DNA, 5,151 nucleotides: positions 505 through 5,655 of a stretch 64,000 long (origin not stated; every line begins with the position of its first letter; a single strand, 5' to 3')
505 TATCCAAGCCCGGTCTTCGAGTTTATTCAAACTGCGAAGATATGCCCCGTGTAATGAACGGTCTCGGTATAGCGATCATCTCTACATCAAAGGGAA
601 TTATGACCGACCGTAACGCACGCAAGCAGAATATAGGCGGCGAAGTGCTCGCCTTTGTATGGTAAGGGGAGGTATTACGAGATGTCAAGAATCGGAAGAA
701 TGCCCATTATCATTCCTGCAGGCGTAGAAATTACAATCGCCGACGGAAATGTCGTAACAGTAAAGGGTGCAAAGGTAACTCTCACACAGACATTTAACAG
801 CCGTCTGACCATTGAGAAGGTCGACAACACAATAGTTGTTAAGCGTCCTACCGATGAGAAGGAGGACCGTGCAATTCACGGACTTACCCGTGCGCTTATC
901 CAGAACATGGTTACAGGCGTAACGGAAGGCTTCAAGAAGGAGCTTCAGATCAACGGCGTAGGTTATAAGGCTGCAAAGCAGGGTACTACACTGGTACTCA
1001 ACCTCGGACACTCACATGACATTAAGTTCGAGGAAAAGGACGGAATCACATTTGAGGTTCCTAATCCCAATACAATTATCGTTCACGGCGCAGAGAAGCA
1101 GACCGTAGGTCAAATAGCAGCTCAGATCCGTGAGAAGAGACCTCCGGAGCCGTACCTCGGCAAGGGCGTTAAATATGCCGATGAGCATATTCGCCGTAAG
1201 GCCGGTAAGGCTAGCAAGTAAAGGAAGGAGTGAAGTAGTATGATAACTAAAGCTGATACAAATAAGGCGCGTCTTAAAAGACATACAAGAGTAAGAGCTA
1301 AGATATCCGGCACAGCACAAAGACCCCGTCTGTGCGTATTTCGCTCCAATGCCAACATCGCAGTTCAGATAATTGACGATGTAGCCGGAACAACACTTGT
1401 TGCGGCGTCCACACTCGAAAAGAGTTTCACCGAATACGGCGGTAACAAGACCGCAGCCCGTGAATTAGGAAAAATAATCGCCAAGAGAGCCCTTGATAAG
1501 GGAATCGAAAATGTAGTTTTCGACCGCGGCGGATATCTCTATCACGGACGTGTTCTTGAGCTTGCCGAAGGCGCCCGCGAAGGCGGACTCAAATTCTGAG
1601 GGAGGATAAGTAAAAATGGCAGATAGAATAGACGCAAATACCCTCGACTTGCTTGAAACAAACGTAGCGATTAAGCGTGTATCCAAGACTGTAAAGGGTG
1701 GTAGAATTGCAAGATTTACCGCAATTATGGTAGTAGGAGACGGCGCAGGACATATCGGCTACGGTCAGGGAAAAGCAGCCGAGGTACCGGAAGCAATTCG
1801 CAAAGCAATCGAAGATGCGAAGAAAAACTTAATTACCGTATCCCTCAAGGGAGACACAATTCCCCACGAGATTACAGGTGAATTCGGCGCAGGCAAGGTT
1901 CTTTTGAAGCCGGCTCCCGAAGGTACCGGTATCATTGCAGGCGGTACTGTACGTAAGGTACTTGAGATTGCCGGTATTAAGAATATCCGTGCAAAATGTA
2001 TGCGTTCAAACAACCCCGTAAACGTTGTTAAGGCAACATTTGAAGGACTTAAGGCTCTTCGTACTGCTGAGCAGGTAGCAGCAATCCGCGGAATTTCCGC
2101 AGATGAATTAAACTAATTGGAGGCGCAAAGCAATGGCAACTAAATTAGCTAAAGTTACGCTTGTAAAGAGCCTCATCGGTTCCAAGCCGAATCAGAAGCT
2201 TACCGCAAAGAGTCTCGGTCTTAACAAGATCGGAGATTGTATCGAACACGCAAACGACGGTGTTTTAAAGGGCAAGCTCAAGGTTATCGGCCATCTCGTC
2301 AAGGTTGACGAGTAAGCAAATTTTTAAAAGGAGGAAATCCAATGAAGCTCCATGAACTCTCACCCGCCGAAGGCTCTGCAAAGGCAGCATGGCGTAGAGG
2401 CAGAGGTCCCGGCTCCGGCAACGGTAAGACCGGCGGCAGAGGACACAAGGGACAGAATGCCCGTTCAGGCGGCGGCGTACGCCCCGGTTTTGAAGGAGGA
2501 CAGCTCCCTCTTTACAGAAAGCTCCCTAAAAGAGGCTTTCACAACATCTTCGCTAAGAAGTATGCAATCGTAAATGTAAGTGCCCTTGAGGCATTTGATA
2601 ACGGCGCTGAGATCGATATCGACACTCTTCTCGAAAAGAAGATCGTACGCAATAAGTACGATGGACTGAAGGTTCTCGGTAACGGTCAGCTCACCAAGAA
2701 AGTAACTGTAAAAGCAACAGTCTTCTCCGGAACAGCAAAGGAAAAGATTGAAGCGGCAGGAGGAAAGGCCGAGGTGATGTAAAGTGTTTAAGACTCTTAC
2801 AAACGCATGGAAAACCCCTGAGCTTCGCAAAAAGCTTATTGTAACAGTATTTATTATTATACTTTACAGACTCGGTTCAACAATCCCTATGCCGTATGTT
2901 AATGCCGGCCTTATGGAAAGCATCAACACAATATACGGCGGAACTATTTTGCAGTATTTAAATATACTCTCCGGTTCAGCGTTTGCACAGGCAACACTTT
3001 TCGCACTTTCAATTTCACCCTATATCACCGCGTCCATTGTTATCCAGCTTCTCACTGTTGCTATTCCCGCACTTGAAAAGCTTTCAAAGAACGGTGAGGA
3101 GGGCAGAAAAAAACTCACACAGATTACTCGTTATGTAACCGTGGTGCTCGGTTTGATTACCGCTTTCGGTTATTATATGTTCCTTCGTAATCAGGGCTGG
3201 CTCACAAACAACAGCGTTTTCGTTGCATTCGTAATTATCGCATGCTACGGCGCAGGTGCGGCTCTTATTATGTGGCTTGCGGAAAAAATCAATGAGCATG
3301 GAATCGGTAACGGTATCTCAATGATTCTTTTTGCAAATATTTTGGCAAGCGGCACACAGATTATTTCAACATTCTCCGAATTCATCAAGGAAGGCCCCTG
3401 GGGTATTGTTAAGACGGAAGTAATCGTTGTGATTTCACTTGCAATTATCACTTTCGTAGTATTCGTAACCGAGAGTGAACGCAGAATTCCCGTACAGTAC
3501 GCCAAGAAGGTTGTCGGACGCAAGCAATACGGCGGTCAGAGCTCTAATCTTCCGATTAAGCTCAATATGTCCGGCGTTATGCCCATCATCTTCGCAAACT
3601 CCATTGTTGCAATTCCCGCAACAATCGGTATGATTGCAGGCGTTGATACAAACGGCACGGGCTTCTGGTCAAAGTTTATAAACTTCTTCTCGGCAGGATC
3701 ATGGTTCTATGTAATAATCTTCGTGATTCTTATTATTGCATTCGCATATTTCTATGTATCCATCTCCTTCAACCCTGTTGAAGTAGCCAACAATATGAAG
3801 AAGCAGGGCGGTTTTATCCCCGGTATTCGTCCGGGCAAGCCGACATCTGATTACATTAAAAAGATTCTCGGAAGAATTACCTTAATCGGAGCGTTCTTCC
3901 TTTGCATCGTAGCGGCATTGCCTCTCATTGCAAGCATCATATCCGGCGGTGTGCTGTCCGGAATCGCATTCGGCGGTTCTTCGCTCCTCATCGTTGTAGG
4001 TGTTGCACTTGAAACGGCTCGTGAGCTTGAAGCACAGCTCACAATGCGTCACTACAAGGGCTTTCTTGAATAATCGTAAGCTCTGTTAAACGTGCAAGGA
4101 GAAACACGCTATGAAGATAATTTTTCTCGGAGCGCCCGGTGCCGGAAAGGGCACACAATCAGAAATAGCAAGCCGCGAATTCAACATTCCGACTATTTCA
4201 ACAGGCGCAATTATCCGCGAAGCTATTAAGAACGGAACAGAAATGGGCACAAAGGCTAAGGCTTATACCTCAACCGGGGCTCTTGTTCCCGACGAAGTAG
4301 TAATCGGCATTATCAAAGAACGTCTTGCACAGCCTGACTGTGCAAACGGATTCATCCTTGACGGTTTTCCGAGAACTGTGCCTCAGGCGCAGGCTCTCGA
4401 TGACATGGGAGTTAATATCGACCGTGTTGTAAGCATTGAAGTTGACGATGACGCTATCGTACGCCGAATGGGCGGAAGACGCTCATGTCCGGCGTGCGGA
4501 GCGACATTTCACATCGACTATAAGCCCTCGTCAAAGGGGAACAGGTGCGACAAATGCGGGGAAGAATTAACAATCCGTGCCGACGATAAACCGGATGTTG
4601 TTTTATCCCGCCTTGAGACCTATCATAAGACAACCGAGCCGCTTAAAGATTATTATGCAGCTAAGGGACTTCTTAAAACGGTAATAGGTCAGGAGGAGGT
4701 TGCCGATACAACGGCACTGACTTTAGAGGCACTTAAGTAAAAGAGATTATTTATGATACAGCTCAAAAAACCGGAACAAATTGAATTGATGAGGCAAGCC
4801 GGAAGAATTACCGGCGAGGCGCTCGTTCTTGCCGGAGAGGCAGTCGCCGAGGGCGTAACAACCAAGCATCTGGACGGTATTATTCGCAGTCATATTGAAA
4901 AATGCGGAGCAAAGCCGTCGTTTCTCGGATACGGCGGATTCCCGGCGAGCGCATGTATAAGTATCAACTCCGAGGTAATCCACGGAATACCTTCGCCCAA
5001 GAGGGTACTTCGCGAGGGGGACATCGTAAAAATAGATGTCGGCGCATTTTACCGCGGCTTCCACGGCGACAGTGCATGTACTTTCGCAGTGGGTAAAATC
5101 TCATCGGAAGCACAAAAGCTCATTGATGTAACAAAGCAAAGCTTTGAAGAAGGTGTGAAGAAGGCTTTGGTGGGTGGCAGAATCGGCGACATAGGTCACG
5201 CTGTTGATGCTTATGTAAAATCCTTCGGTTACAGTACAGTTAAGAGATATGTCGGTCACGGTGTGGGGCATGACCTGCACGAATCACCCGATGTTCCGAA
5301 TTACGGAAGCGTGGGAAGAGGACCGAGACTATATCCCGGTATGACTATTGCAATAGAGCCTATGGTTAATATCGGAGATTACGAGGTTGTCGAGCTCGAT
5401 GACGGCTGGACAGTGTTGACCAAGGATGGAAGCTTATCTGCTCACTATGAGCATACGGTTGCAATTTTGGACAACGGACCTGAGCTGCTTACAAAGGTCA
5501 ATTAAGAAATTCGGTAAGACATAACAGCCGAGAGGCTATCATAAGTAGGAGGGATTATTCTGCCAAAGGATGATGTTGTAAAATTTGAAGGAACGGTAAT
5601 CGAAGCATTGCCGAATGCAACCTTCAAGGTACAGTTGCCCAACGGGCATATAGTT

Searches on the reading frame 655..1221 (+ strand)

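Call 51: search_protein_families(library=pfam, proteins=[window:655-1221:+], max_evalue=0.0001)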
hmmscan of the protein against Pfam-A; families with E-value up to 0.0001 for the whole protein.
window:655-1221:+ (188 aa): 1 family
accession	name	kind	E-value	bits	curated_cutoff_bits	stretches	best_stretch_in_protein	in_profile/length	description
PF00347.28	Ribosomal_L6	-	1.5e-36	125.4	27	2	20-92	1-80/80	Ribosomal protein L6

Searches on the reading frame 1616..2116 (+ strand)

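Call 51: search_protein_families(library=pfam, proteins=[window:1616-2116:+], max_evalue=0.0001)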
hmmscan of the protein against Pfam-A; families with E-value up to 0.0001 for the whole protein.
window:1616-2116:+ (166 aa): 2 families
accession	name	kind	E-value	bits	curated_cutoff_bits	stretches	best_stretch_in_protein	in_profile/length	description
PF03719.21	Ribosomal_S5_C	-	4.2e-33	113.1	21.5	1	88-158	1-71/71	Ribosomal protein S5, C-terminal domain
PF00333.26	Ribosomal_S5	-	1.3e-27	96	27.1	1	14-75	3-64/65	Ribosomal protein S5, N-terminal domain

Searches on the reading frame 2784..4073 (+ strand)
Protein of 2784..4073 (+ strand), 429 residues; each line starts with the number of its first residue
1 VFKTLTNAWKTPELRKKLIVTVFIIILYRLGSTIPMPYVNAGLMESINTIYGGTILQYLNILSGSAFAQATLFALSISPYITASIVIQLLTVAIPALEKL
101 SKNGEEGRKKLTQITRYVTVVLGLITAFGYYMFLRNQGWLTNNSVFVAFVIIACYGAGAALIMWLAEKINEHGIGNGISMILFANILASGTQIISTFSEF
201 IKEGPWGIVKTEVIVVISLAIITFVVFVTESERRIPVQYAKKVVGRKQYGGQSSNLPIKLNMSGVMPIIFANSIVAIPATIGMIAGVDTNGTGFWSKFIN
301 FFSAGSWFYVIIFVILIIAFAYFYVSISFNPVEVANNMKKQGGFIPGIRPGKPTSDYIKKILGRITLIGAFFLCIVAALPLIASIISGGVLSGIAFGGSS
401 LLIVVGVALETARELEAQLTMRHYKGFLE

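Call 51: search_protein_families(library=pfam, proteins=[window:2784-4073:+], max_evalue=0.0001)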
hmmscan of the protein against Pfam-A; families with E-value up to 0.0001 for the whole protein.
window:2784-4073:+ (429 aa): 1 family
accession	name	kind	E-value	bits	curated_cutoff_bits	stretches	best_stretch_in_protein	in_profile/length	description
PF00344.25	SecY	-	7.2e-108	361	32.2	1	71-411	1-305/306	SecY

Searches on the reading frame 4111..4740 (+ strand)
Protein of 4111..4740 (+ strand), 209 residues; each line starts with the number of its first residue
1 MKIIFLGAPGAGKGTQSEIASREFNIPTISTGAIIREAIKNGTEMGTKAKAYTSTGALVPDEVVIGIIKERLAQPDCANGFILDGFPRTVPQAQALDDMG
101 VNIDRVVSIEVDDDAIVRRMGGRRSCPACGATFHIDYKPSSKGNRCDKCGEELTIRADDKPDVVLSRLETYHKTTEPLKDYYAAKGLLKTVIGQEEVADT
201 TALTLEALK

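Call 51: search_protein_families(library=pfam, proteins=[window:4111-4740:+], max_evalue=0.0001)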
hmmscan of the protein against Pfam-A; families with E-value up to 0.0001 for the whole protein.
window:4111-4740:+ (209 aa): 5 families
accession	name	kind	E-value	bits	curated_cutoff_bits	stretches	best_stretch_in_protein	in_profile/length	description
PF00406.28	ADK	-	3.3e-49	167.3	26.8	1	6-186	2-150/151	Adenylate kinase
PF13207.12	AAA_17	-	1.3e-24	87.5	27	1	6-124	1-123/136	AAA domain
PF05191.20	ADK_lid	-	5.3e-14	52.3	26.6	1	123-158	1-36/36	Adenylate kinase, active site lid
PF17213.9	Hydin_ADK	-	1.6e-08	35.4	27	0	58-85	168-195/196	Hydin Adenylate kinase-like domain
PF13238.12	AAA_18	-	5.7e-05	24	29.4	1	3-125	1-113/128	AAA domain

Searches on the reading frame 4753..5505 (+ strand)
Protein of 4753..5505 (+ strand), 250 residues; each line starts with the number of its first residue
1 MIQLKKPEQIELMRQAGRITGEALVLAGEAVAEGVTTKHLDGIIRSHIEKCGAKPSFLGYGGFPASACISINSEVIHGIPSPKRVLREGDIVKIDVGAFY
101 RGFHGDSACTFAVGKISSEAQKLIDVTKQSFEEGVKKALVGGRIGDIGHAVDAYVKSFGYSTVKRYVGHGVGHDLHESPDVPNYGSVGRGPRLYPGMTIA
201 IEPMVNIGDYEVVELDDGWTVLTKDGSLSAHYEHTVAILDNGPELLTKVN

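Call 51: search_protein_families(library=pfam, proteins=[window:4753-5505:+], max_evalue=0.0001)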
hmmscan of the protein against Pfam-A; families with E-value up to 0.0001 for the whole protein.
window:4753-5505:+ (250 aa): 1 family
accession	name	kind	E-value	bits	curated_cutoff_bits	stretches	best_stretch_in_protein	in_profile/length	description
PF00557.29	Peptidase_M24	-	6.9e-48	163.6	23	1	11-238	1-206/208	Metallopeptidase family M24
